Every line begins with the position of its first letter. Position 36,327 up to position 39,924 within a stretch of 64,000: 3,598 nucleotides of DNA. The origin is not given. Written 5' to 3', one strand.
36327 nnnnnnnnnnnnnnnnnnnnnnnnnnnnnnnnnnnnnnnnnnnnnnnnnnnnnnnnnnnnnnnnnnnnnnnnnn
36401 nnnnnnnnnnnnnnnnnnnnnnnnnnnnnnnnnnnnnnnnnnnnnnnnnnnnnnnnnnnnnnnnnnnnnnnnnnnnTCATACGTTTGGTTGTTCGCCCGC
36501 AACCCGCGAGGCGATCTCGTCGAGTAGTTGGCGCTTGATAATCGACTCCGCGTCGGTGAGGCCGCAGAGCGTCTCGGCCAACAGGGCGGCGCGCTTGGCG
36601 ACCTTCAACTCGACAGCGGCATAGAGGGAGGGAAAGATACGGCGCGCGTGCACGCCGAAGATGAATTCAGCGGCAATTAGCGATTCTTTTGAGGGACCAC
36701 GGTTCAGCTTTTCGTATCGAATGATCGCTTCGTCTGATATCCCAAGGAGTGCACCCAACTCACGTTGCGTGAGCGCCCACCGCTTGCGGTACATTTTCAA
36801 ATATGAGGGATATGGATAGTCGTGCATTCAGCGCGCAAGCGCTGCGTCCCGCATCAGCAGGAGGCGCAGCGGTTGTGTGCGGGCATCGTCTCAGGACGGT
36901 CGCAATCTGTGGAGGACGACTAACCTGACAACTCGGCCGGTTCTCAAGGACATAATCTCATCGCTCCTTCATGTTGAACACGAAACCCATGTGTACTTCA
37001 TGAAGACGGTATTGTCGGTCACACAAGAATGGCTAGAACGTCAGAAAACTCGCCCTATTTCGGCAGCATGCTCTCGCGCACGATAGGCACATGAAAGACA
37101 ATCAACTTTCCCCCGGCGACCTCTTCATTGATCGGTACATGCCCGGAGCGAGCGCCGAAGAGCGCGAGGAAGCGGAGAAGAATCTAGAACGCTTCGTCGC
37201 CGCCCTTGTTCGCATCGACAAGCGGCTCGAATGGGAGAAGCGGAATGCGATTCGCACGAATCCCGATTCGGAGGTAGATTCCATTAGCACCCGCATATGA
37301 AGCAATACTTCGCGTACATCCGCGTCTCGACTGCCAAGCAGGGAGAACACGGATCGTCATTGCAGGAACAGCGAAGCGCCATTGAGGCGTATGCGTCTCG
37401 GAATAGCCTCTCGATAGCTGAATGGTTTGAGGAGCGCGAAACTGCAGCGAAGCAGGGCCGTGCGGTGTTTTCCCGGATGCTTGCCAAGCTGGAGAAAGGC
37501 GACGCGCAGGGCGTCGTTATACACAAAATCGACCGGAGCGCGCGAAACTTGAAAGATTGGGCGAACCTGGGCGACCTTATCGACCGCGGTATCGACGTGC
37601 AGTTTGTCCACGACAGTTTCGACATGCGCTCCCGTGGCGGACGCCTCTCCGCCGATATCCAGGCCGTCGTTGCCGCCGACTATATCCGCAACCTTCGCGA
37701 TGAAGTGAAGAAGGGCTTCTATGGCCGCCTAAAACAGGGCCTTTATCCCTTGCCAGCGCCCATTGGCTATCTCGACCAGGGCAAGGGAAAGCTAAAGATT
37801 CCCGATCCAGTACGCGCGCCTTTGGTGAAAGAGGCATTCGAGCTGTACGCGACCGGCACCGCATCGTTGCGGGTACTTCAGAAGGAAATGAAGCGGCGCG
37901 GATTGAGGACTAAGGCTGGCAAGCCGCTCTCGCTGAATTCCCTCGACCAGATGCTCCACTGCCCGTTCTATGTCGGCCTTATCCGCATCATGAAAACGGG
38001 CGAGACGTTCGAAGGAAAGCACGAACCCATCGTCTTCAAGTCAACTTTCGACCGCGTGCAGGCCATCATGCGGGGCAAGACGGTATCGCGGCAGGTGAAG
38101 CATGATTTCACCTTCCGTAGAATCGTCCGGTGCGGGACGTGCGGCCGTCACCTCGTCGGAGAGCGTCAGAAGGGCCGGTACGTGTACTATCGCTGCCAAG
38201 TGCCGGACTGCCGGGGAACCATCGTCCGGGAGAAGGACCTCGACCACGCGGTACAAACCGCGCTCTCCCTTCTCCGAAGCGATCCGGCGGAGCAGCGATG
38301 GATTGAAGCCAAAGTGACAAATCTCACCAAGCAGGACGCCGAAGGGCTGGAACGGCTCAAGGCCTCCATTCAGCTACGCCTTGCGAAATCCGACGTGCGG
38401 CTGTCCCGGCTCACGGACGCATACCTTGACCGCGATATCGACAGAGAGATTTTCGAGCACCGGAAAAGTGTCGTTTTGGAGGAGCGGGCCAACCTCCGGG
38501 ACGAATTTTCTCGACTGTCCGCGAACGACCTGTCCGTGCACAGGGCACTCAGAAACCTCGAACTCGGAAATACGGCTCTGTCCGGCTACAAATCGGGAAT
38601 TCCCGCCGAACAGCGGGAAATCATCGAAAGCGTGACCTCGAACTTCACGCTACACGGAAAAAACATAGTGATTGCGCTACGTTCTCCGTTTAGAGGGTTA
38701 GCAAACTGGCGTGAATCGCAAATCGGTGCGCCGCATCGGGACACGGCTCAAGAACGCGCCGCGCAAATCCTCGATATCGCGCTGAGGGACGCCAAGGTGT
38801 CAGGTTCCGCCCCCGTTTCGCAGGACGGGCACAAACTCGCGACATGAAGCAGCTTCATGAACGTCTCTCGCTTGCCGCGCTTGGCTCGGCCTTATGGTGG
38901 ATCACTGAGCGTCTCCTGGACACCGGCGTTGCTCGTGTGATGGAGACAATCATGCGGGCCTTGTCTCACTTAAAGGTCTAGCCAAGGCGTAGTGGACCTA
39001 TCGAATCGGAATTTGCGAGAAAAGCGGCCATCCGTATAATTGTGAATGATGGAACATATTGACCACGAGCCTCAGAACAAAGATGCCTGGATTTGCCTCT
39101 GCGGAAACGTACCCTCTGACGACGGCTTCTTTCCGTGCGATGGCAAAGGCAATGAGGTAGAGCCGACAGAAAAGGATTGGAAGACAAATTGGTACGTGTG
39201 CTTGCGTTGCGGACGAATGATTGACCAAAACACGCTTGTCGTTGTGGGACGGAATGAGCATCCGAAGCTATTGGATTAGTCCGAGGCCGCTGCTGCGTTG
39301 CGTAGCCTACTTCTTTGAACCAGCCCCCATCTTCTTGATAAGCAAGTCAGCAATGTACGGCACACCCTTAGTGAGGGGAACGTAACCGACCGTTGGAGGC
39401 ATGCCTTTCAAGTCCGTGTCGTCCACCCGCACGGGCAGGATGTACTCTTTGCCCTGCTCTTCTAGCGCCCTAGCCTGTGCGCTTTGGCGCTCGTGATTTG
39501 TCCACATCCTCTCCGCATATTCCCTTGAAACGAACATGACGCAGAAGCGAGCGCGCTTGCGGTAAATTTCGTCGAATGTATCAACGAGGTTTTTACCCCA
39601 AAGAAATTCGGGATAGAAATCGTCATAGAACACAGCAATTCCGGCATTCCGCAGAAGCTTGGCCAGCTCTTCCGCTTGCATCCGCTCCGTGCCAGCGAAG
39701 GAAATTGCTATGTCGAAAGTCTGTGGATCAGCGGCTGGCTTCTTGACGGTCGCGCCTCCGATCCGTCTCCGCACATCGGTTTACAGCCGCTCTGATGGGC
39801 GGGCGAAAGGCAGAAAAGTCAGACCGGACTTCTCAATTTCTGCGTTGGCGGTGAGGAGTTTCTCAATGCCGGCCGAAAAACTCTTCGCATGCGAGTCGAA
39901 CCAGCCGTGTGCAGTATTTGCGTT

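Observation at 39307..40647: Two-gene operon: unknown 288-aa protein plus stand-alone TIR protein (Thoeris-like logic, unrecognised partner)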

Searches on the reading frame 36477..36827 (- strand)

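Call 42: search_protein_families(library=pfam, proteins=[window:36477-36827:-], max_evalue=0.01)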
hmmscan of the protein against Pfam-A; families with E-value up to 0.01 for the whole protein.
window:36477-36827:- (116 aa): 2 families
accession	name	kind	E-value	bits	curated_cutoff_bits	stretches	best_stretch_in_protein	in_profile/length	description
PF01381.28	HTH_3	-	6e-06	26.6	23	1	10-60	1-51/55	Helix-turn-helix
PF13560.12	HTH_31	-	0.00029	21.5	27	1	9-50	5-47/64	Helix-turn-helix domain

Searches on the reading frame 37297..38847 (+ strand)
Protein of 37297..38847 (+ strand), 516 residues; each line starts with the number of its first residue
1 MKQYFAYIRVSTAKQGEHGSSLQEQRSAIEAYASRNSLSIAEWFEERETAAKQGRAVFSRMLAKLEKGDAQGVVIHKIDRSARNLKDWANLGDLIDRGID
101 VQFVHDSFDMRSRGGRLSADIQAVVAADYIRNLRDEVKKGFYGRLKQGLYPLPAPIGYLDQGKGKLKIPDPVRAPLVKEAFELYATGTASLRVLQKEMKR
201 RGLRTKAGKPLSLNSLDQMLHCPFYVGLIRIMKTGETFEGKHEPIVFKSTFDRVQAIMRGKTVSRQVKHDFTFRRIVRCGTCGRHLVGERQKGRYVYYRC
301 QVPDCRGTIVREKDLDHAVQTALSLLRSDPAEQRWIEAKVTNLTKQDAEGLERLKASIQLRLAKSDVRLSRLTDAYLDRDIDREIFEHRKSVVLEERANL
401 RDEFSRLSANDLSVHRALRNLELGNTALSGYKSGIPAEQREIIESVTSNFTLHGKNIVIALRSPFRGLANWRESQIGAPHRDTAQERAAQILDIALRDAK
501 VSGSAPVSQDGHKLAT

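Call 3: search_protein_families(library=pfam, proteins=[window:37297-38847:+], max_evalue=0.1)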
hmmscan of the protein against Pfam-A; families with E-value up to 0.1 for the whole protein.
window:37297-38847:+ (516 aa): 3 families
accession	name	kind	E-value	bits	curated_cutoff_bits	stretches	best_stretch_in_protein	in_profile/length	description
PF00239.26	Resolvase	-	3.7e-26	92.4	23.3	1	5-148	2-143/145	Resolvase, N terminal domain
PF07508.19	Recombinase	-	1.3e-14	54.7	21.1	1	171-260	1-101/102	Recombinase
PF13408.12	Zn_ribbon_recom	-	2e-09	38.1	25.3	1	273-323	2-57/58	Recombinase zinc beta ribbon domain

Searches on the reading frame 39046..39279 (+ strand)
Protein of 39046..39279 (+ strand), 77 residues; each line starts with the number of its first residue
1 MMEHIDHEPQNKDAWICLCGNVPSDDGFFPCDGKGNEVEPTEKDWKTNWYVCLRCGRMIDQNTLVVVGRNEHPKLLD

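Call 3: search_protein_families(library=pfam, proteins=[window:39046-39279:+], max_evalue=0.1)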
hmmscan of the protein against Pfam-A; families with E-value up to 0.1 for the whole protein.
window:39046-39279:+ (77 aa): 5 families
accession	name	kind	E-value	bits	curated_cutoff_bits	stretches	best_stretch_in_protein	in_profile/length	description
PF23447.1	DUF7128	-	0.0045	17.3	25.7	1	38-62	2-25/44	Domain of unknown function (DUF7128)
PF08271.17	Zn_Ribbon_TF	-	0.0054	16.7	29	1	41-62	11-32/43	TFIIB zinc-binding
PF02148.25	zf-UBP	-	0.018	15.8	22.7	0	46-58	7-19/63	Zn-finger in ubiquitin-hydrolases and other protein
PF08209.17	Sgf11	-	0.05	13.6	26.4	1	47-62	2-17/33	Sgf11 (transcriptional regulation protein)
PF17283.8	Zn_ribbon_SprT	-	0.065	13.7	28.1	0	49-57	4-12/38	SprT-like zinc ribbon domain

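Call 86: search_protein_families(library=phrogs, proteins=[window:39046-39279:+], max_evalue=0.01)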
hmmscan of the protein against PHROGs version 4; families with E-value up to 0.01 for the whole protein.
window:39046-39279:+ (77 aa): 0 families

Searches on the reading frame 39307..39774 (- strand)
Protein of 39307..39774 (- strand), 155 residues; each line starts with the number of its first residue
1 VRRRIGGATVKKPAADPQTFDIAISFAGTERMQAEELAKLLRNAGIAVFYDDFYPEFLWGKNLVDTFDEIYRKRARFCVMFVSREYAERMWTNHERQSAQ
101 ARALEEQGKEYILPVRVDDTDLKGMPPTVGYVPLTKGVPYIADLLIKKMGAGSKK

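Call 3: search_protein_families(library=pfam, proteins=[window:39307-39774:-], max_evalue=0.1)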
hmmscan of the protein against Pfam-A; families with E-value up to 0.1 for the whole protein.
window:39307-39774:- (155 aa): 2 families
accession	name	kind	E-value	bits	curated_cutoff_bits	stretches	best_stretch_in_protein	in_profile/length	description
PF13676.11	TIR_2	-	1.1e-16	61.9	28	1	22-135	1-109/122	TIR domain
PF01582.25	TIR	-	0.00018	21.8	21.3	1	30-116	14-95/179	TIR domain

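Call 4: search_protein_families(library=padloc, proteins=[window:39307-39774:-], max_evalue=0.1)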
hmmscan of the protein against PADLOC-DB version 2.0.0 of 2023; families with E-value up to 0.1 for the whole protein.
window:39307-39774:- (155 aa): 6 families
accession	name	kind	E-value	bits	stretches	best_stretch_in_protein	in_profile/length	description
PDLC05062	PDC-S66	-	2.8e-15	54.5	1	11-115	140-240/282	-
PDLC02962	RT-TIR_XII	-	1.1e-05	22.5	1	14-120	340-443/478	single gene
PDLC02421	Aga_TIR-PNTD1-PNTD2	-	7.4e-05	20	1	37-123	22-106/430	Class I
PDLC00417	ThsB1|ThsB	-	0.00064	17.3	1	20-115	167-259/303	TIR-like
PDLC02403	Aga_TIR-PNTD1-PNTD2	-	0.0049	14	1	37-123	21-105/443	Class I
PDLC02012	SAVED5--SAVED_TIR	-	0.05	10.7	1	20-51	13-45/404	-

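Call 5: search_protein_families(library=ncbifam, proteins=[window:39307-39774:-], max_evalue=0.1)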
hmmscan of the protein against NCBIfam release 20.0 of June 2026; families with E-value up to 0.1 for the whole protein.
window:39307-39774:- (155 aa): 2 families
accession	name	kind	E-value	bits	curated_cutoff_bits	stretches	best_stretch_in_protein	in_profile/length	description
NF042941.1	Retron_TIR_antiphage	equivalog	1.8e-11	43.5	600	1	10-122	330-438/464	TIR domain-containing anti-phage reverse transcriptase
NF008637.1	PRK11627.1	equivalog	0.038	13.5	242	1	10-48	31-69/192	hypothetical protein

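Call 37: search_solved_structures(query=window:39307-39774:-, max_evalue=0.01, show_alignments=3)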
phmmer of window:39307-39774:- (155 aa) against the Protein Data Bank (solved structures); distinct sequences matched with E-value up to 0.01: 4.
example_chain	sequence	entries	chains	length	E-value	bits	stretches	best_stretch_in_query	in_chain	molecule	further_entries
7uxr_A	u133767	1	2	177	7.9e-06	29.3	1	18-116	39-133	TIR domain protein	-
7uwg_A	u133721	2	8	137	2.5e-05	27.7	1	20-127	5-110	Molecular chaperone Tir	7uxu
8g83_A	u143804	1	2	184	3e-05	27.4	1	18-127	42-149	NAD(+) hydrolase AbTIR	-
3h16_A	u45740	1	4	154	3.9e-05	27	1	7-130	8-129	TIR protein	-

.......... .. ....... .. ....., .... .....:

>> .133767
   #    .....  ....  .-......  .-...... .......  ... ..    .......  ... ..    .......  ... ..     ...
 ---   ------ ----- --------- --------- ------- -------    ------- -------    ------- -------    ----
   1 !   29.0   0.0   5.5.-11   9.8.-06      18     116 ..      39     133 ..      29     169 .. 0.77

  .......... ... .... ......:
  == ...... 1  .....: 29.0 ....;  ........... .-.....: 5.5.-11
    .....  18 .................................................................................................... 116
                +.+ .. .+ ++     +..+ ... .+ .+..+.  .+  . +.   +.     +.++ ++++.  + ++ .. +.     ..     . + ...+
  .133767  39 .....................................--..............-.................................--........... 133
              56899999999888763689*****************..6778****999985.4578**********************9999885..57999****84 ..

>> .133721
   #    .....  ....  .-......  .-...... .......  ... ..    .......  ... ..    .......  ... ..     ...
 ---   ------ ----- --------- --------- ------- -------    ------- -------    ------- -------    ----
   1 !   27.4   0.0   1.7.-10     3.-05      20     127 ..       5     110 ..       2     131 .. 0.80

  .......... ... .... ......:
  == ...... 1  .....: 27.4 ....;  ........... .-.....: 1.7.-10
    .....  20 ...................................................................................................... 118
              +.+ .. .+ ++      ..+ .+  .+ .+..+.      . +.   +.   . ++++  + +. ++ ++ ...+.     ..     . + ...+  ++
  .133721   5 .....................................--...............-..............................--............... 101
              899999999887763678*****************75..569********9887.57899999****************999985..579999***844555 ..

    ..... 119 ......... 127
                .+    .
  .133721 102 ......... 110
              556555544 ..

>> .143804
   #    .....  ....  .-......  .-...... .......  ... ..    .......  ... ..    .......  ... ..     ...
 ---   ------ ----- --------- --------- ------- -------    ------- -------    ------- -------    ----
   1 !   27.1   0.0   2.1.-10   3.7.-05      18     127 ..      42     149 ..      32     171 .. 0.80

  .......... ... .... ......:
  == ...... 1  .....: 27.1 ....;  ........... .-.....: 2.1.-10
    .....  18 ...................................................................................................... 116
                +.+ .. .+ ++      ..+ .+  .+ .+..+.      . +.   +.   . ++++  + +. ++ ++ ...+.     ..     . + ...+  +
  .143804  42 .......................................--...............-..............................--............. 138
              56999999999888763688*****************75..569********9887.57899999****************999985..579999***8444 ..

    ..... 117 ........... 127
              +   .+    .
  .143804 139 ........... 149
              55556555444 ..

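Call 86: search_protein_families(library=phrogs, proteins=[window:39307-39774:-], max_evalue=0.01)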
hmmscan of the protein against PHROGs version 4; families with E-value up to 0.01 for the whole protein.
window:39307-39774:- (155 aa): 2 families
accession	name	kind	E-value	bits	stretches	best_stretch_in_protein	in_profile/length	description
phrog_15646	-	unknown function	3.3e-13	50.8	1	17-115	157-252/293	-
phrog_9211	-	unknown function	0.00012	22.5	1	18-117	131-226/268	-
